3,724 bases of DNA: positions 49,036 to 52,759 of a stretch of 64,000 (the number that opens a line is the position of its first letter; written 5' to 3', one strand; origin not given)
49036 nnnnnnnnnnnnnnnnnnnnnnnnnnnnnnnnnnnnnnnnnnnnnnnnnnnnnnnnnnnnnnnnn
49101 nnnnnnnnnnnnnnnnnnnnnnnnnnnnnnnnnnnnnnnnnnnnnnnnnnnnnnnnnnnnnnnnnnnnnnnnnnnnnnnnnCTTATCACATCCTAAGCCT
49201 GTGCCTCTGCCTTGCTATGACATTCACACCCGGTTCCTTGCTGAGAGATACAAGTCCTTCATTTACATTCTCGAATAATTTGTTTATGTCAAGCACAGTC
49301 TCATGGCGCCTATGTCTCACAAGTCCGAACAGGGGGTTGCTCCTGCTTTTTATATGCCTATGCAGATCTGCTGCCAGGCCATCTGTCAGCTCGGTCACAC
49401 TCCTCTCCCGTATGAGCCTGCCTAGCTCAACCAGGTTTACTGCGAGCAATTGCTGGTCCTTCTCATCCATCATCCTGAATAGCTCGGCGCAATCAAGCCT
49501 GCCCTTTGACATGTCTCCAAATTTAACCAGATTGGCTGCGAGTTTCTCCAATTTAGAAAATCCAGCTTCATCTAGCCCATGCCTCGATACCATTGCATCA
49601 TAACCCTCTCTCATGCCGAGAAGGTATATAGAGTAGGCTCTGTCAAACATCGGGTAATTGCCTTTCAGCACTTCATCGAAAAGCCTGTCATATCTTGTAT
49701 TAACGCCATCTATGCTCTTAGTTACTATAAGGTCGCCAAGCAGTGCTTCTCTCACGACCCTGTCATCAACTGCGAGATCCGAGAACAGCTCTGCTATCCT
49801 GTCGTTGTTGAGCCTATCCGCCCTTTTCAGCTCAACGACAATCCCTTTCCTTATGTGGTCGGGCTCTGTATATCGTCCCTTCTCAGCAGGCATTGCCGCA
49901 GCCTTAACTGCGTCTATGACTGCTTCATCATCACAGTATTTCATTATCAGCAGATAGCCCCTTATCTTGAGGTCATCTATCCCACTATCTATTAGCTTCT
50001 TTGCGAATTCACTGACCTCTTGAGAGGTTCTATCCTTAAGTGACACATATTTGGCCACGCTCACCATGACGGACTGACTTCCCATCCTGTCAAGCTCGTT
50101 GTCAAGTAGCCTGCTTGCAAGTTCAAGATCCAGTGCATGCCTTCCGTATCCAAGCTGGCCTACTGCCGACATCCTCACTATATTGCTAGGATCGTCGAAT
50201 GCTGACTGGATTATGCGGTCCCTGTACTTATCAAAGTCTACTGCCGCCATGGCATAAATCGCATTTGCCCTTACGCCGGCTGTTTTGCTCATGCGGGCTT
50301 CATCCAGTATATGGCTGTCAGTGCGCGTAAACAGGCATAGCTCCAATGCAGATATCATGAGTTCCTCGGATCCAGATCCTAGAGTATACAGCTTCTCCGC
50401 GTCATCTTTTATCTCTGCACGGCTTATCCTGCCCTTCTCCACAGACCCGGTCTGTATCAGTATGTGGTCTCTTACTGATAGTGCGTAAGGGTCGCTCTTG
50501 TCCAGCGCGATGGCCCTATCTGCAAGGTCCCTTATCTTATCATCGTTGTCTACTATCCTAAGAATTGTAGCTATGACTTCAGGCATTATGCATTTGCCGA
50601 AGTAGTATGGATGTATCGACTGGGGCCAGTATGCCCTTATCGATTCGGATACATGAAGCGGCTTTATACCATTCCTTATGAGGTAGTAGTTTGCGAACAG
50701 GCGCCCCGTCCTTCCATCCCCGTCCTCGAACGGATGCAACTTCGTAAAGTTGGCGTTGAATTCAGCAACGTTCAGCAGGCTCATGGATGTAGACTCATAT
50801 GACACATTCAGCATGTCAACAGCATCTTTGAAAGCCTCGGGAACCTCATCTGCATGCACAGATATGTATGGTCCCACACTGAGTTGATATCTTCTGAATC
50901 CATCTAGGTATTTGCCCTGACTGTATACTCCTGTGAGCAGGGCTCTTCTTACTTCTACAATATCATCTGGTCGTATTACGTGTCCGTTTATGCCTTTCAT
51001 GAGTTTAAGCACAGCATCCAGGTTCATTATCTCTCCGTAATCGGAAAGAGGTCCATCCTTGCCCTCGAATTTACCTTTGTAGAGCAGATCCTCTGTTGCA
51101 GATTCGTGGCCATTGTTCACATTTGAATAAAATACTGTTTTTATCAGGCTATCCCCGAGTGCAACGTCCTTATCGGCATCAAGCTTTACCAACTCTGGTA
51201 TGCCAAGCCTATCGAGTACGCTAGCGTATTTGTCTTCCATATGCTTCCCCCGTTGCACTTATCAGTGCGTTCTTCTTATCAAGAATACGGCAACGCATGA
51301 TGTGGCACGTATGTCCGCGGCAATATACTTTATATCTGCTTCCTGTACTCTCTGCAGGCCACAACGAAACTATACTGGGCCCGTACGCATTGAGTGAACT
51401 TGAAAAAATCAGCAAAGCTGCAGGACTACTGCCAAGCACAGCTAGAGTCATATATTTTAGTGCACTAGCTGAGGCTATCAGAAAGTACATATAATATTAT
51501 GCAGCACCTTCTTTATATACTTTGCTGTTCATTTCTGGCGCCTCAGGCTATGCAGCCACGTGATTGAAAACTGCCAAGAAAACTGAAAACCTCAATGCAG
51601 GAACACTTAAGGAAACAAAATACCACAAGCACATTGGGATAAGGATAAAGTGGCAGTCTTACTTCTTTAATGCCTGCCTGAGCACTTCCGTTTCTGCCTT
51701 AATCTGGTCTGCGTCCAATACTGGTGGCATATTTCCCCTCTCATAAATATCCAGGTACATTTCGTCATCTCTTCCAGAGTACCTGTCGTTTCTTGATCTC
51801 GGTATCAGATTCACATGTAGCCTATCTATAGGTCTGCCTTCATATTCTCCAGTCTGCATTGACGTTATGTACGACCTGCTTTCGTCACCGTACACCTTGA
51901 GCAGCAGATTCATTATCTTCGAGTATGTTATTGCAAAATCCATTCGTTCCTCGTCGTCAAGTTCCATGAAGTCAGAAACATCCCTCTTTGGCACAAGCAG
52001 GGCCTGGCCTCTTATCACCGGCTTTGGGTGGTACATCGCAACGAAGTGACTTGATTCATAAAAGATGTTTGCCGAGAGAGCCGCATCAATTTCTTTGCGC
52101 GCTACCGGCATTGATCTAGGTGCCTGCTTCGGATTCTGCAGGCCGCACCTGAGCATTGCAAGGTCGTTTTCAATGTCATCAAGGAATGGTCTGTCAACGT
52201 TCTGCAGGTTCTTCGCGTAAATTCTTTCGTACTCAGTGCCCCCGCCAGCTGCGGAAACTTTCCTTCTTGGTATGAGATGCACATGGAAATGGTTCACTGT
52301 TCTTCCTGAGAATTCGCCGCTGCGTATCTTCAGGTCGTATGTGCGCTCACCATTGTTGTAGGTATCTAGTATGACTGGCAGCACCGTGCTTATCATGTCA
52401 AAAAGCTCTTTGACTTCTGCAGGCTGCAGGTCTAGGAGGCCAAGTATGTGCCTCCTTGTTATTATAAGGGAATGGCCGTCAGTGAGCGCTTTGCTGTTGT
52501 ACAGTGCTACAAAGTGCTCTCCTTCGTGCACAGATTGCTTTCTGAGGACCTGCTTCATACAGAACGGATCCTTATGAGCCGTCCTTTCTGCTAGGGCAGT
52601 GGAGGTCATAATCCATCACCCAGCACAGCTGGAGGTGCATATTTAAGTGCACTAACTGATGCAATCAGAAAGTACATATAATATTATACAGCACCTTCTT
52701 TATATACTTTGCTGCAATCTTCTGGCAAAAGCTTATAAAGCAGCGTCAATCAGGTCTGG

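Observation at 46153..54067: Eight-kb concentration of nucleotide-transfer and nucleotide-hydrolysis enzymes around a Fic protein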

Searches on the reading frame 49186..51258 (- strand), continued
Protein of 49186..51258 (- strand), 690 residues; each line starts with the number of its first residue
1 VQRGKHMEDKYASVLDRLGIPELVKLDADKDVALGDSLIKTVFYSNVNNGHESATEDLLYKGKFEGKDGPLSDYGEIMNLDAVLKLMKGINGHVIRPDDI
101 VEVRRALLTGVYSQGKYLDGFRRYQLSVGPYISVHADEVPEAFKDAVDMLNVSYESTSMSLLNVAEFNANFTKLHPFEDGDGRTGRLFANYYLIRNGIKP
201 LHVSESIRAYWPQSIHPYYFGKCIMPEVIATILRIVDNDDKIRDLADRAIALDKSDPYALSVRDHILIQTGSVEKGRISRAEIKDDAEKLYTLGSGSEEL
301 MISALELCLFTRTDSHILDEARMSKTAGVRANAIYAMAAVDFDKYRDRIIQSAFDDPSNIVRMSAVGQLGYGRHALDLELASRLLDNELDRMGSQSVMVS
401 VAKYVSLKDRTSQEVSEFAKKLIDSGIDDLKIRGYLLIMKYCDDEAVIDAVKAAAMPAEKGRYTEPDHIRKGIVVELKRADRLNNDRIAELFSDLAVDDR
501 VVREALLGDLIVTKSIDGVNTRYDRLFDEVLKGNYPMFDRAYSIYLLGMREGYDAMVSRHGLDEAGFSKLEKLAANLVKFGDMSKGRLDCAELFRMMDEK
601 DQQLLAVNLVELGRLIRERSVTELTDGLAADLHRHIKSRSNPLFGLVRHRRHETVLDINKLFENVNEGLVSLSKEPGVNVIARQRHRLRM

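Call 85: list_cluster_members(proteins=[P0006, P0008, P0010, P0012, P0014, P0015, P0019, P0027, P0034, P0038])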
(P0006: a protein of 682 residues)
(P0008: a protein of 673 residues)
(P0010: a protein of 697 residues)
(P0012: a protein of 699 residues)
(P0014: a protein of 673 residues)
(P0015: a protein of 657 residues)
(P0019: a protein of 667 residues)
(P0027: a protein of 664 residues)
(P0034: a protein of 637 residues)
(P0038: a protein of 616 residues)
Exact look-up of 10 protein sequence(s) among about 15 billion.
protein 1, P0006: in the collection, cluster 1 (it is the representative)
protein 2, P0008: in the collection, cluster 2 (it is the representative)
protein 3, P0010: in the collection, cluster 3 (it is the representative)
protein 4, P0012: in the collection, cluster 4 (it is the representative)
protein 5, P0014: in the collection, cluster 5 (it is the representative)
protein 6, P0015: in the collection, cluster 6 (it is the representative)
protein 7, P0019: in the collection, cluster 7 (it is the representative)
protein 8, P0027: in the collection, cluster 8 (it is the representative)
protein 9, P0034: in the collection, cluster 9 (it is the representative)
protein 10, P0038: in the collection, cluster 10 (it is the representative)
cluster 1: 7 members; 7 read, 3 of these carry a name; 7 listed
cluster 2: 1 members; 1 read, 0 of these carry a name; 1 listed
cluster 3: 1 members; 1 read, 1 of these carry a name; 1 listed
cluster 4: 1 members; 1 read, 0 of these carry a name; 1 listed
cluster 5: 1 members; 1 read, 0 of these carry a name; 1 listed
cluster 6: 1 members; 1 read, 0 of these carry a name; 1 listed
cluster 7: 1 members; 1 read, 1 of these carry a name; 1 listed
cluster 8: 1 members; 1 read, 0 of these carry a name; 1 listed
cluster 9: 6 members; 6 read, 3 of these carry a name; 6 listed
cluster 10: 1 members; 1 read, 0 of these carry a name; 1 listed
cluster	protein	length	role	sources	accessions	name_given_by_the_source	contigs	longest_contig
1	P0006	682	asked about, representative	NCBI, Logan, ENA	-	-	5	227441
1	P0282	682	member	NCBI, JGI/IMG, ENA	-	hypothetical protein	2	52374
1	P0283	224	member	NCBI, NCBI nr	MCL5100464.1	MAG: hypothetical protein M1122_00715 [Candidatus Marsarchaeota archaeon] | hypothetical protein [Candidatus Marsarchaeota archaeon]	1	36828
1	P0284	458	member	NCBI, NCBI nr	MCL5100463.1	MAG: Fic family protein [Candidatus Marsarchaeota archaeon] | Fic family protein [Candidatus Marsarchaeota archaeon]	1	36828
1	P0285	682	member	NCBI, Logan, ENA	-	-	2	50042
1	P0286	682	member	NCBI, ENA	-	-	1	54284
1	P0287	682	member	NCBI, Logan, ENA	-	-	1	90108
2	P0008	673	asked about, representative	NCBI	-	-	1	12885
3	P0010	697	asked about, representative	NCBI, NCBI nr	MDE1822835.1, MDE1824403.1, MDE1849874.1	MAG: Fic family protein [Candidatus Micrarchaeota archaeon] | Fic family protein [Candidatus Micrarchaeota archaeon]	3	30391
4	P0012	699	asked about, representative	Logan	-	-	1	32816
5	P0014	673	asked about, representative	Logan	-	-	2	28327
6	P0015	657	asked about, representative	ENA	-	-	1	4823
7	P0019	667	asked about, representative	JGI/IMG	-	hypothetical protein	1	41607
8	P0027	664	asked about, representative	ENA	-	-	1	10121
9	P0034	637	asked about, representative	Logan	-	-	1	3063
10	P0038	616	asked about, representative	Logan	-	-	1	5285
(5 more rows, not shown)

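Call 86: search_protein_families(library=pfam, alignment_id=A2, max_evalue=0.01)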
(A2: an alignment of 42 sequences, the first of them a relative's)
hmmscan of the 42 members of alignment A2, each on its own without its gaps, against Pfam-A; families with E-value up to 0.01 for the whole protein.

A. member 1, P0001 (684 aa): 1 family
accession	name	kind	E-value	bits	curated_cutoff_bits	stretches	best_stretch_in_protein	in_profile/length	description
PF02661.23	Fic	-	7e-11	43.3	24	1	90-187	3-93/93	Fic/DOC family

B. families by the number of members that match (of 42 scanned): 7 families
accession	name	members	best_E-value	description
PF02661.23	Fic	42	2.1e-16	Fic/DOC family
PF13646.12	HEAT_2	34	7.6e-11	HEAT repeats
PF02985.28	HEAT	5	5.1e-06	HEAT repeat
PF10798.13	YmgB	1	0.0042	Biofilm development protein YmgB/AriR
PF08713.17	DNA_alkylation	1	0.0046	DNA alkylation repair enzyme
PF13233.12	Complex1_LYR_2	1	0.0056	Complex1_LYR-like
PF19575.5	HTH_58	1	0.0069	Helix-turn-helix domain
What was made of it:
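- On Fic/Fido enzymes (PF02661), FICD-like class II: All 42 family members hit PF02661 (call 86).
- On HEAT/alphaRep repeat proteins: HEAT_2 is hit in 34 of 42 members (call 86).
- Checked: 34 of 42 family members hit HEAT_2 (call 86).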

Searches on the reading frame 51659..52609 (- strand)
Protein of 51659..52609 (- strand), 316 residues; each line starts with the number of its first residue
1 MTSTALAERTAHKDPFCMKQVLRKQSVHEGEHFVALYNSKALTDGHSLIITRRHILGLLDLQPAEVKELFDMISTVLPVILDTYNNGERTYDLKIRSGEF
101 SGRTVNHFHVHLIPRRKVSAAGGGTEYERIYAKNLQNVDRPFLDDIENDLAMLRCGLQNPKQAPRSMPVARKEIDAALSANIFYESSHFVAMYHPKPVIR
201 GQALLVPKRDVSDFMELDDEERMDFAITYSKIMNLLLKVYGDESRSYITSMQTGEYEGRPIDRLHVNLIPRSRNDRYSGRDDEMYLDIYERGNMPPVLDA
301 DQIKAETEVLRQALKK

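Call 3: search_protein_families(library=pfam, proteins=[window:51659-52609:-], max_evalue=0.01)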
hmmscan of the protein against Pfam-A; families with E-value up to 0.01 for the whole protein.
window:51659-52609:- (316 aa): 3 families
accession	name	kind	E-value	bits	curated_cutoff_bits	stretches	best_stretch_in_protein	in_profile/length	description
PF01230.28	HIT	-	4.3e-26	91.9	21.5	2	23-117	5-97/98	HIT domain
PF11969.13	DcpS_C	-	1.6e-11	45.1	24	1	23-114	13-101/114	Scavenger mRNA decapping enzyme C-term binding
PF02744.22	GalP_UDP_tr_C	-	0.0045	17.2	29.2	0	180-233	29-82/165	Galactose-1-phosphate uridyl transferase, C-terminal domain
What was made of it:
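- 51659..52609 (-): Tandem HIT protein, 316 aa, with two Fhit-like HIT domains in one chain. Domain 1 has the motif HFHVHLI. Domain 2 has RLHVNLI, where orthologues have RMHIHLI. It is an occasional neighbour of the module. Pfam HIT with two stretches (call 3).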

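Call 4: search_protein_families(library=ncbifam, proteins=[window:51659-52609:-], max_evalue=0.01)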
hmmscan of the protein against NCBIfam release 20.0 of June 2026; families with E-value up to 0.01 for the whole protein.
window:51659-52609:- (316 aa): 5 families
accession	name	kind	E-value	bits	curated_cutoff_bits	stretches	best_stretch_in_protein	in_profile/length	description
NF045834.1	M_plasma_HinT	exception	3.9e-19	69.4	130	2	24-115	12-101/102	histidine triad protein HinT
NF052622.1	ATPAdlTfActino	equivalog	2.5e-10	40.1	290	1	27-117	55-144/176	ATP adenylyltransferase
TIGR00209.1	galT_1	equivalog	8.1e-05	21.7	102.1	0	23-114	210-302/349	galactose-1-phosphate uridylyltransferase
NF008724.0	PRK11720.1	equivalog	0.0023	17.1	448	0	173-233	203-263/348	UDP-glucose--hexose-1-phosphate uridylyltransferase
NF007965.0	PRK10687.1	equivalog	0.0079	16.3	206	0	33-118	26-110/119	purine nucleoside phosphoramidase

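Call 19: search_solved_structures(query=window:51659-52609:-, max_evalue=0.001, show_alignments=2)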
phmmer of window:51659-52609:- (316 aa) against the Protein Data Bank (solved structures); distinct sequences matched with E-value up to 0.001: 14.
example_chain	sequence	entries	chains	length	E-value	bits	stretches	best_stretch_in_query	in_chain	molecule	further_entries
3imi_A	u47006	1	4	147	2e-11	47.5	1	20-140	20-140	HIT family protein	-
1ems_A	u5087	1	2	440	6e-10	42.7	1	31-132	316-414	NIT-FRAGILE HISTIDINE TRIAD FUSION PROTEIN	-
9uch_A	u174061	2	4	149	8.4e-10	42.2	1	31-152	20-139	Bis(5'-adenosyl)-triphosphatase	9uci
1fhi_A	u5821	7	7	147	4e-09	40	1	31-132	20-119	FRAGILE HISTIDINE TRIAD PROTEIN | FRAGILE HISTIDINE PROTEIN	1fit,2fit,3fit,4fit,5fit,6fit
1y23_A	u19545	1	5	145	5.2e-09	39.6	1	25-121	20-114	Histidine triad protein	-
7p8p_A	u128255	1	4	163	3.7e-08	36.8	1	30-133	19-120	Bis(5'-adenosyl)-triphosphatase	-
2fhi_A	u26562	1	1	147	3.8e-08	36.8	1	31-132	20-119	FRAGILE HISTIDINE TRIAD PROTEIN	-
3l7x_A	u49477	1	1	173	8.8e-07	32.3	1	24-116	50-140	Putative Hit-like protein involved in cell-cycle regulation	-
3o0m_A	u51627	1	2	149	1.8e-06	31.3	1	27-117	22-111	HIT family protein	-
5cs2_A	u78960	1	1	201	5.6e-06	29.7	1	182-277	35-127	Histidine triad protein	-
2eo4_A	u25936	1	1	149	1.1e-05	28.7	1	22-116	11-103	150aa long hypothetical histidine triad nucleotide-binding protein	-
7mqw_A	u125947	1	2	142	0.00011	25.5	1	22-122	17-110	HIT family protein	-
6af2_A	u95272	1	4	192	0.00021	24.5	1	27-116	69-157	HIT domain-containing protein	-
5uvm_A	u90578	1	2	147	0.00027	24.1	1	18-113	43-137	Histidine triad (HIT) protein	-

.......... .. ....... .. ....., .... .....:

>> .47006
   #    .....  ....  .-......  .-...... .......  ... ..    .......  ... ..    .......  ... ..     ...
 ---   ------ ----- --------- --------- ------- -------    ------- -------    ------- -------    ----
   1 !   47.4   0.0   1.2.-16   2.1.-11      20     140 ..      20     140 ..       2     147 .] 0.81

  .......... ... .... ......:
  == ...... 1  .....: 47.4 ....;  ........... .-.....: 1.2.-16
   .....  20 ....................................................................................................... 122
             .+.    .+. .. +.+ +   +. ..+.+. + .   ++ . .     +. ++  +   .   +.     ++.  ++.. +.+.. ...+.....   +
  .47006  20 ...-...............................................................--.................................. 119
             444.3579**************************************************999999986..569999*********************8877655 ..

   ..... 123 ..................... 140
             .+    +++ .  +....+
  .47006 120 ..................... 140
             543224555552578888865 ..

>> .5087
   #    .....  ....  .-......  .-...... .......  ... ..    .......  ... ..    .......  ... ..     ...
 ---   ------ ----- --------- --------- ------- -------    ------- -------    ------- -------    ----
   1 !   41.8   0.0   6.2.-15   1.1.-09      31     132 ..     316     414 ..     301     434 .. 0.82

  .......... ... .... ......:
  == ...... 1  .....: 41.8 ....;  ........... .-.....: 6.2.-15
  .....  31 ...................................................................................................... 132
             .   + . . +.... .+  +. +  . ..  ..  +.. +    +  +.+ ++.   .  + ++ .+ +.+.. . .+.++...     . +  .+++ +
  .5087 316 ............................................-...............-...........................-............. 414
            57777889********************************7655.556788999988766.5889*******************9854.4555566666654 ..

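Call 50: search_protein_families(library=padloc, proteins=[window:51659-52609:-], max_evalue=0.01)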
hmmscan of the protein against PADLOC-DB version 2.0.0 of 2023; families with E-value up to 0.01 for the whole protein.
window:51659-52609:- (316 aa): 1 family
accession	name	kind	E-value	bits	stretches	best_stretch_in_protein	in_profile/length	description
PDLC00441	ThsC2|ThsC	-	6.6e-08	30.5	1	44-139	46-135/148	HIT family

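Call 80: search_solved_structures(query=A5, max_evalue=0.01, show_alignments=0)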
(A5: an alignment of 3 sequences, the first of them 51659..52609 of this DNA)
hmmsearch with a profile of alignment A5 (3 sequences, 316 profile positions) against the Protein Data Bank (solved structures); distinct sequences matched with E-value up to 0.01: 39.
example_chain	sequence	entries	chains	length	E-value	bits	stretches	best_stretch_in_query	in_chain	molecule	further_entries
3imi_A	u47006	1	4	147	1.5e-13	53.8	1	9-128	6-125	HIT family protein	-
1fhi_A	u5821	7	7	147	5.5e-12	48.7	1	181-312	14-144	FRAGILE HISTIDINE TRIAD PROTEIN | FRAGILE HISTIDINE PROTEIN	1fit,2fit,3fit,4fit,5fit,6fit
5cs2_A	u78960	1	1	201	1.7e-11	47.1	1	8-135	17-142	Histidine triad protein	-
1ems_A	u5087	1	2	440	2.7e-11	46.5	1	27-128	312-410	NIT-FRAGILE HISTIDINE TRIAD FUSION PROTEIN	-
9uch_A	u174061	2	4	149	3.7e-11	46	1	182-311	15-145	Bis(5'-adenosyl)-triphosphatase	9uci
2fhi_A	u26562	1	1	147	1.1e-10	44.5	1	181-312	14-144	FRAGILE HISTIDINE TRIAD PROTEIN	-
7p8p_A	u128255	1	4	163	1.3e-10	44.2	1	181-312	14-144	Bis(5'-adenosyl)-triphosphatase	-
1y23_A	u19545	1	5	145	7.6e-09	38.4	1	25-119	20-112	Histidine triad protein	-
3l7x_A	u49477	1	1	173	1e-07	34.7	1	25-115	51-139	Putative Hit-like protein involved in cell-cycle regulation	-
3o0m_A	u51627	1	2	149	1.1e-07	34.6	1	27-117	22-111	HIT family protein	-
2eo4_A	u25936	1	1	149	1.8e-07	33.9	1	25-122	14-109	150aa long hypothetical histidine triad nucleotide-binding protein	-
5uvm_A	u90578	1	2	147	5.6e-07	32.3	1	26-113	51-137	Histidine triad (HIT) protein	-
4zgl_A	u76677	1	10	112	8.5e-07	31.7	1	28-114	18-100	Uncharacterized HIT-like protein HP_0404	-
6iq1_A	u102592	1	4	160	1.4e-06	30.9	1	37-118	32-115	Adenosine 5'-monophosphoramidase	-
6af2_A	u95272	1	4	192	7.5e-06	28.6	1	28-115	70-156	HIT domain-containing protein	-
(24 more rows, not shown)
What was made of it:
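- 51659..52609 (-): PDB profile search: residues 9-128 match HIT protein 3imi, and residues 181-312 match Fhit over its full length at E = 5.5e-12 (call 80).
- On HIT superfamily, Fhit branch: Fhit aligns with residues 181-312 (call 80).
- Closest known: Fhit / bis. Same: Domain 2 aligns with Fhit over its full length (call 80).
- Both domains are Fhit-like (call 80). HIT is Fhit-like (call 80). Both domains are Fhit-type ApnA hydrolases (call 80).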
